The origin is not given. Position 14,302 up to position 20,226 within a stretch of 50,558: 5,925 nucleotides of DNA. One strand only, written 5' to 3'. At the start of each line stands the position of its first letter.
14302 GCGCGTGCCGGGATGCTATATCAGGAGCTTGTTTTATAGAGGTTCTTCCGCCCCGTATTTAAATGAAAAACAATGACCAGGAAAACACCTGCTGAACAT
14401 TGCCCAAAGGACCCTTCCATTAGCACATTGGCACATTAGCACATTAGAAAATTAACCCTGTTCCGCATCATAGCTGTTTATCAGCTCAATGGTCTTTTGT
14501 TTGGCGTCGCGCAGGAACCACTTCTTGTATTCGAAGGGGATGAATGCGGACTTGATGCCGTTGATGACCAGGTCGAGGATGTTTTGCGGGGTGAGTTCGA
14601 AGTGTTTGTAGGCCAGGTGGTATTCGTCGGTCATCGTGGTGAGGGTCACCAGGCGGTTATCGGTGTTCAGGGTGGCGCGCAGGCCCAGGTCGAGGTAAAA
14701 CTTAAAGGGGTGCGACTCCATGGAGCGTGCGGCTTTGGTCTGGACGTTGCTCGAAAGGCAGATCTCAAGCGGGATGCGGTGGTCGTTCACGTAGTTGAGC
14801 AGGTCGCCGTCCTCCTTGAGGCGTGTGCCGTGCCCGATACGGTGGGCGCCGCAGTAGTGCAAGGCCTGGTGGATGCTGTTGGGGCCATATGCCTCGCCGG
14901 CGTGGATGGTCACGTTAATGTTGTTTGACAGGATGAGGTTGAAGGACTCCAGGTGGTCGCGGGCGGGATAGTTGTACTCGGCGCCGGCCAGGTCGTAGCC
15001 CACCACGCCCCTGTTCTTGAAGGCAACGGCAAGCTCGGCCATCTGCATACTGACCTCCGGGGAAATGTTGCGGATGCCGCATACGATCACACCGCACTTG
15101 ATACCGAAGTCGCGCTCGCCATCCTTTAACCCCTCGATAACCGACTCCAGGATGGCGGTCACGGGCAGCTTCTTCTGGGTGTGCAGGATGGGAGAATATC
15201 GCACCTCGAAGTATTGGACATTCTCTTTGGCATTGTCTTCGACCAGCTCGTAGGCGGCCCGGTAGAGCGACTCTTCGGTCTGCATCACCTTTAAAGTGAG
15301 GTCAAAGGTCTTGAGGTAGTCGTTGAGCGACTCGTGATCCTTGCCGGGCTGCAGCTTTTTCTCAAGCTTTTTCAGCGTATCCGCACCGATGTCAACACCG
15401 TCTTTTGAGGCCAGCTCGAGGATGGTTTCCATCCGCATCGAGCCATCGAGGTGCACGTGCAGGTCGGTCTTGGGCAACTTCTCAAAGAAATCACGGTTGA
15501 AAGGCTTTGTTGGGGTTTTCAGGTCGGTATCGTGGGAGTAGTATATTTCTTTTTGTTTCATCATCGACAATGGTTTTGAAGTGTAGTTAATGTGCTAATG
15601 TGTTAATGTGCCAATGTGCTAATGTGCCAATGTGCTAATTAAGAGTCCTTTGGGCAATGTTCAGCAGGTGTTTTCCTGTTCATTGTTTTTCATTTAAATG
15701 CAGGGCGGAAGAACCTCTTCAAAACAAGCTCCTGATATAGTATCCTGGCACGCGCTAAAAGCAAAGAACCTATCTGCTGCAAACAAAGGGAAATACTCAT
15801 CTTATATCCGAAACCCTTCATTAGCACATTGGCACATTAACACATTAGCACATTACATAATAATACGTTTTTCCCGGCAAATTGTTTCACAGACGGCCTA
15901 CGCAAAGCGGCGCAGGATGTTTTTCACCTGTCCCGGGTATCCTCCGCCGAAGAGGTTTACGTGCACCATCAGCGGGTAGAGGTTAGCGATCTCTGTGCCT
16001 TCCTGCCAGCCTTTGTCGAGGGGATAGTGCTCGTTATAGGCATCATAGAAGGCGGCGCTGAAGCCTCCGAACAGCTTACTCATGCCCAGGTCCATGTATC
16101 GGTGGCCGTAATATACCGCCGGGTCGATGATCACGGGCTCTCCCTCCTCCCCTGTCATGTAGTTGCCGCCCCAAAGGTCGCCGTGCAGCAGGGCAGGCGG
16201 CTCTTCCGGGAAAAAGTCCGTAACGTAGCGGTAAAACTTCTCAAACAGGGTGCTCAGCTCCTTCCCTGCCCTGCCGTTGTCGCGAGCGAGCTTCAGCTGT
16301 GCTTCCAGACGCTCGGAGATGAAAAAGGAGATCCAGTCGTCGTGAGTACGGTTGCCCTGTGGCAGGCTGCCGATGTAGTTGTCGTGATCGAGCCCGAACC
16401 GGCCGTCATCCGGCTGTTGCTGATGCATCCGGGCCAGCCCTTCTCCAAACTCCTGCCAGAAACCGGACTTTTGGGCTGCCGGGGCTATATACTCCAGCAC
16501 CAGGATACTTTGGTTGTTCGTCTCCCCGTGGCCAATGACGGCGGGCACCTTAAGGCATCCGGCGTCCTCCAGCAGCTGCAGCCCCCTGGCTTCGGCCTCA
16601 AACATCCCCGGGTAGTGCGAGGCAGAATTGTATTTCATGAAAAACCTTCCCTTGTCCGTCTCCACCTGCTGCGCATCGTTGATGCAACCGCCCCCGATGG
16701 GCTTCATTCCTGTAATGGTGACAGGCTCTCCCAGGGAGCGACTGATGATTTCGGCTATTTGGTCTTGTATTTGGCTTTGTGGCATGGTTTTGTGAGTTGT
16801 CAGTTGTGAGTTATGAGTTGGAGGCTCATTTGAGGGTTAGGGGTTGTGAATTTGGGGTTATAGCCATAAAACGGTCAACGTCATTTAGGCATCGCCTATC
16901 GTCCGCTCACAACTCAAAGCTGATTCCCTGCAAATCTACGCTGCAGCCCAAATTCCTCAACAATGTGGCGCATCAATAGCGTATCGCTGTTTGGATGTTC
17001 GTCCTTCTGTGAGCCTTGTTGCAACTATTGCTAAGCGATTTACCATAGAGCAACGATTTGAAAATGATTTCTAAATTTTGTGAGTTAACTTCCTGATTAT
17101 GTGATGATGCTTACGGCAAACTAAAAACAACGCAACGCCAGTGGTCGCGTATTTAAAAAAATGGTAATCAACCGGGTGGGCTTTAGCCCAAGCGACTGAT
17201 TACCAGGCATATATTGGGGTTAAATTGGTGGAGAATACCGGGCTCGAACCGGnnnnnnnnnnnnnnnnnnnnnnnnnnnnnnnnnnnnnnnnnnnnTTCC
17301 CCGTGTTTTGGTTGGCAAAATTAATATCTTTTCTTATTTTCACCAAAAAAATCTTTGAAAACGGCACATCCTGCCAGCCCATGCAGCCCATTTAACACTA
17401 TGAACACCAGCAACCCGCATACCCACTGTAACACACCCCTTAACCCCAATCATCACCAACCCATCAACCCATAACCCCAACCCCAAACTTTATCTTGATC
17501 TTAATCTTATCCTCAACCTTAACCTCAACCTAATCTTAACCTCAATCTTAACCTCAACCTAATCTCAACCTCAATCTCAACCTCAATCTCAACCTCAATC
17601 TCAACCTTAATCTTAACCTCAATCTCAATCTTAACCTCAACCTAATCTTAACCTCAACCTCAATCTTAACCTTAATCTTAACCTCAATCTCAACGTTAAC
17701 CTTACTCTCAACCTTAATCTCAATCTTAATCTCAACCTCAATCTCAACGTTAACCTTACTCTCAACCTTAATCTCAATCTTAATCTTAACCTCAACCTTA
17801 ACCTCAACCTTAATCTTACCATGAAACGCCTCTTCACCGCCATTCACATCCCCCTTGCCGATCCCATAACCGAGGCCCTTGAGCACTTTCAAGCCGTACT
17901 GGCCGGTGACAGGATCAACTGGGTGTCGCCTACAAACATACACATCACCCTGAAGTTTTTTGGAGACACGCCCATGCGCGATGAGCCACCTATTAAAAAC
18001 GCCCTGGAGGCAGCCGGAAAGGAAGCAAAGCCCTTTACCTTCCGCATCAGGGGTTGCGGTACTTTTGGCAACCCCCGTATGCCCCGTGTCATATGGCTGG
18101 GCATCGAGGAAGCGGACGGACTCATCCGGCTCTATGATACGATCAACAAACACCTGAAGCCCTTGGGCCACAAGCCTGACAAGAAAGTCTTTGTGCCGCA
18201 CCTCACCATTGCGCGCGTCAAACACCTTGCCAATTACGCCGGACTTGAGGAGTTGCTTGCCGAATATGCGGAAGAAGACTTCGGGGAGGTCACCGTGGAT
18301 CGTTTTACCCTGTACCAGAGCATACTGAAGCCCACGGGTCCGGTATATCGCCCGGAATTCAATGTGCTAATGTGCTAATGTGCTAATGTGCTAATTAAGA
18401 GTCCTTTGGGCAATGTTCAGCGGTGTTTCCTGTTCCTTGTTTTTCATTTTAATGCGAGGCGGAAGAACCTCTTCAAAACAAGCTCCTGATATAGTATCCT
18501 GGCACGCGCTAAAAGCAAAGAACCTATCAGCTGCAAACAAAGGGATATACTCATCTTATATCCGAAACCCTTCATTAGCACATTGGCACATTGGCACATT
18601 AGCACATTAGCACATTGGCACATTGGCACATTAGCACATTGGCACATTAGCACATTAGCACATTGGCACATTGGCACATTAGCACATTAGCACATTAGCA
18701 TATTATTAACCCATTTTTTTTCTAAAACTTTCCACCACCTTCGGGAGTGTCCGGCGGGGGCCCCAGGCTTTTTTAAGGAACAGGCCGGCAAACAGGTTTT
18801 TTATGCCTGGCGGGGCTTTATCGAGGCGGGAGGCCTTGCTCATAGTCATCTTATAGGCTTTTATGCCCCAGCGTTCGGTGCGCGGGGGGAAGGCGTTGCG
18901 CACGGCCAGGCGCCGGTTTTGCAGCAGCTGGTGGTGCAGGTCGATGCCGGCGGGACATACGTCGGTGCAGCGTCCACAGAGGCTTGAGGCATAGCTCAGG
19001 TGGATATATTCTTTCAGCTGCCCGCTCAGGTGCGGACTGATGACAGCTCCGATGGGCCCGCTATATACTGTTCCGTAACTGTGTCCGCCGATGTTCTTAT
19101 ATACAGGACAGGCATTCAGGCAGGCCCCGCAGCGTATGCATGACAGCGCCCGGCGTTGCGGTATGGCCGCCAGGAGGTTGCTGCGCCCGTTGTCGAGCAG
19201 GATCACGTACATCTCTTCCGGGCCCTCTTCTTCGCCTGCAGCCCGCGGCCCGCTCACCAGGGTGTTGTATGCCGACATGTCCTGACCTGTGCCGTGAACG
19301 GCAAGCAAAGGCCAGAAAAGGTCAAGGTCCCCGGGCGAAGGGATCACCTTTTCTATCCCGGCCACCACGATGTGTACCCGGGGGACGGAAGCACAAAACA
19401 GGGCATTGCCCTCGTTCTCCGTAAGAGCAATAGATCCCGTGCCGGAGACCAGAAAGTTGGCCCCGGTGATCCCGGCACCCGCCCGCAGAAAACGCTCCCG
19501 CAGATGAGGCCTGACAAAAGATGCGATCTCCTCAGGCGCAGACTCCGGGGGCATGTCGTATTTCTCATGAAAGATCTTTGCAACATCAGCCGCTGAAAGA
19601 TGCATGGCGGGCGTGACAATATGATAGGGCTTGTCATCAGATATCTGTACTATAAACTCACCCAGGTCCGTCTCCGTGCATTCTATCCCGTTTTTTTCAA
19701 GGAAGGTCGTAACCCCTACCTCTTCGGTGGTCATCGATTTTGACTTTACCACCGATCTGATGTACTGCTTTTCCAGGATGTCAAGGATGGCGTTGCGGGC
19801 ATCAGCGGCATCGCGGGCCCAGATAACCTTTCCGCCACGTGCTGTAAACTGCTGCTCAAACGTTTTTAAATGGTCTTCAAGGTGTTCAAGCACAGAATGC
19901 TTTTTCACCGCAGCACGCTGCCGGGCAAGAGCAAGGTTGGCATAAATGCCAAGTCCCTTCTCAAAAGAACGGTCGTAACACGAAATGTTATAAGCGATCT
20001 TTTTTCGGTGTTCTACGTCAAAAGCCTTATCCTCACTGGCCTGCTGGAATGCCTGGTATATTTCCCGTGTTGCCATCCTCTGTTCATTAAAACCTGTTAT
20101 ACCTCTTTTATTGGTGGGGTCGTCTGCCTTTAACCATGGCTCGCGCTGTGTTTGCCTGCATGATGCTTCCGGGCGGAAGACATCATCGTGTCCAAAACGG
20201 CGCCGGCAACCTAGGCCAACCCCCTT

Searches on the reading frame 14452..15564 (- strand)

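Call 62: search_protein_families(library=pfam, proteins=[window:14452-15564:-], max_evalue=0.00001)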
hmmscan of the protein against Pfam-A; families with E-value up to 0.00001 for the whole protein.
window:14452-15564:- (370 aa): 1 family
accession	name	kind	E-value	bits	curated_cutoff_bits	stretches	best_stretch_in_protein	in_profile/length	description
PF00962.28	A_deaminase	-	8.2e-98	327.9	27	1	31-350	1-323/330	Adenosine deaminase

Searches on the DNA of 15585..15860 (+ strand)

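Call 76: search_dna_similar(query=window:15585-15860:+, collection=plasmids, mode=distant, max_rows=10)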
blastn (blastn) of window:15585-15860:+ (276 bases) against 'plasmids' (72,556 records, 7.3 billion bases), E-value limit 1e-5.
No match.

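Call 77: search_dna_similar(query=window:15585-15860:+, collection=phages, mode=distant, max_rows=10)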
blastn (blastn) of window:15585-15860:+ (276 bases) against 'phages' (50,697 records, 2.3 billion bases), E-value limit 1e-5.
No match.
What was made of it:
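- Tried and rejected: BLAST of E3 against annotated plasmids and phages gave no match (calls 76, 77).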

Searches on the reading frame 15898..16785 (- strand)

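Call 62: search_protein_families(library=pfam, proteins=[window:15898-16785:-], max_evalue=0.00001)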
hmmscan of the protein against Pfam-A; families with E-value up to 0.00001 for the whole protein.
window:15898-16785:- (295 aa): 2 families
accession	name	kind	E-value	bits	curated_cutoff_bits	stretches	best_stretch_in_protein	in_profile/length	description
PF03881.20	Fructosamin_kin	-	1.5e-88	297.2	22.4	1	8-293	3-284/288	Fructosamine kinase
PF01636.29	APH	-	1.9e-19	70.8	23.2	1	27-260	2-233/239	Phosphotransferase enzyme family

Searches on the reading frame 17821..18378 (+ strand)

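Call 62: search_protein_families(library=pfam, proteins=[window:17821-18378:+], max_evalue=0.00001)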
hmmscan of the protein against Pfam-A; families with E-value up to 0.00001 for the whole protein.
window:17821-18378:+ (185 aa): 3 families
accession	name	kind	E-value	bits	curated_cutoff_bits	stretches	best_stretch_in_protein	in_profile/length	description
PF02834.22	LigT_PEase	-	5.8e-31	107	23.3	2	12-92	3-87/87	LigT like Phosphoesterase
PF13563.12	2_5_RNA_ligase2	-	5.8e-21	75.6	27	1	35-166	21-147/152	2'-5' RNA ligase superfamily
PF10469.15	AKAP7_NLS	-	7.6e-12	46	24.4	1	35-176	38-200/208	AKAP7 2'5' RNA ligase-like domain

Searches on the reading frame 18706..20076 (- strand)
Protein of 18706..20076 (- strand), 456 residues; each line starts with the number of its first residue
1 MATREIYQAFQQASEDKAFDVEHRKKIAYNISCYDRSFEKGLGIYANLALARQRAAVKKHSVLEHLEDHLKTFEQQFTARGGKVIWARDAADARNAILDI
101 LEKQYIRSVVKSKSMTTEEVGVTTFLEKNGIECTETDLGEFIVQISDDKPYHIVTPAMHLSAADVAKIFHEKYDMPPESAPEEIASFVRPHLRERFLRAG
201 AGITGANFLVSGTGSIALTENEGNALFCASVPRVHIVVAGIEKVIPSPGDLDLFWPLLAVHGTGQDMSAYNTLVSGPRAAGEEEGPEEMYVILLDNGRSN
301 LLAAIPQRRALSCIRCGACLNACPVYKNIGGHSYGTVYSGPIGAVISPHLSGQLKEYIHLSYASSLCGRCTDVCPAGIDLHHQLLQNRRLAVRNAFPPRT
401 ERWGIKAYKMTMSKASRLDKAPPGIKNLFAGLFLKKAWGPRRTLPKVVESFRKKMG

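Call 63: search_protein_families(library=pfam, proteins=[window:18706-20076:-], max_evalue=0.00001)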
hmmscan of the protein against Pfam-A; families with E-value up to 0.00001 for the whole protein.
window:18706-20076:- (456 aa): 8 families
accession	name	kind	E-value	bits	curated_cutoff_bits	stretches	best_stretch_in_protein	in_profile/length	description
PF02589.21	LUD_dom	-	2.4e-38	132.2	22.6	1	71-294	2-189/189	LUD domain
PF13183.11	Fer4_8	-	3.6e-14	53.5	27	1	310-378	2-68/68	4Fe-4S dicluster domain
PF13237.11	Fer4_10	-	5.2e-08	33.1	25.5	0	311-329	7-26/53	4Fe-4S dicluster domain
PF13534.11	Fer4_17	-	2.5e-07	31.6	22.2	1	312-379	1-61/61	4Fe-4S dicluster domain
PF13187.11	Fer4_9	-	3.5e-07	30.6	27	0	311-325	35-49/52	4Fe-4S dicluster domain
PF12838.12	Fer4_7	-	2.4e-06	28.4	27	0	312-378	1-52/52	4Fe-4S dicluster domain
PF00037.32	Fer4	-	3.6e-06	27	21.1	0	312-325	7-20/24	4Fe-4S binding domain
PF12837.12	Fer4_6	-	6.1e-06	26.4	25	0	310-325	6-21/24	4Fe-4S binding domain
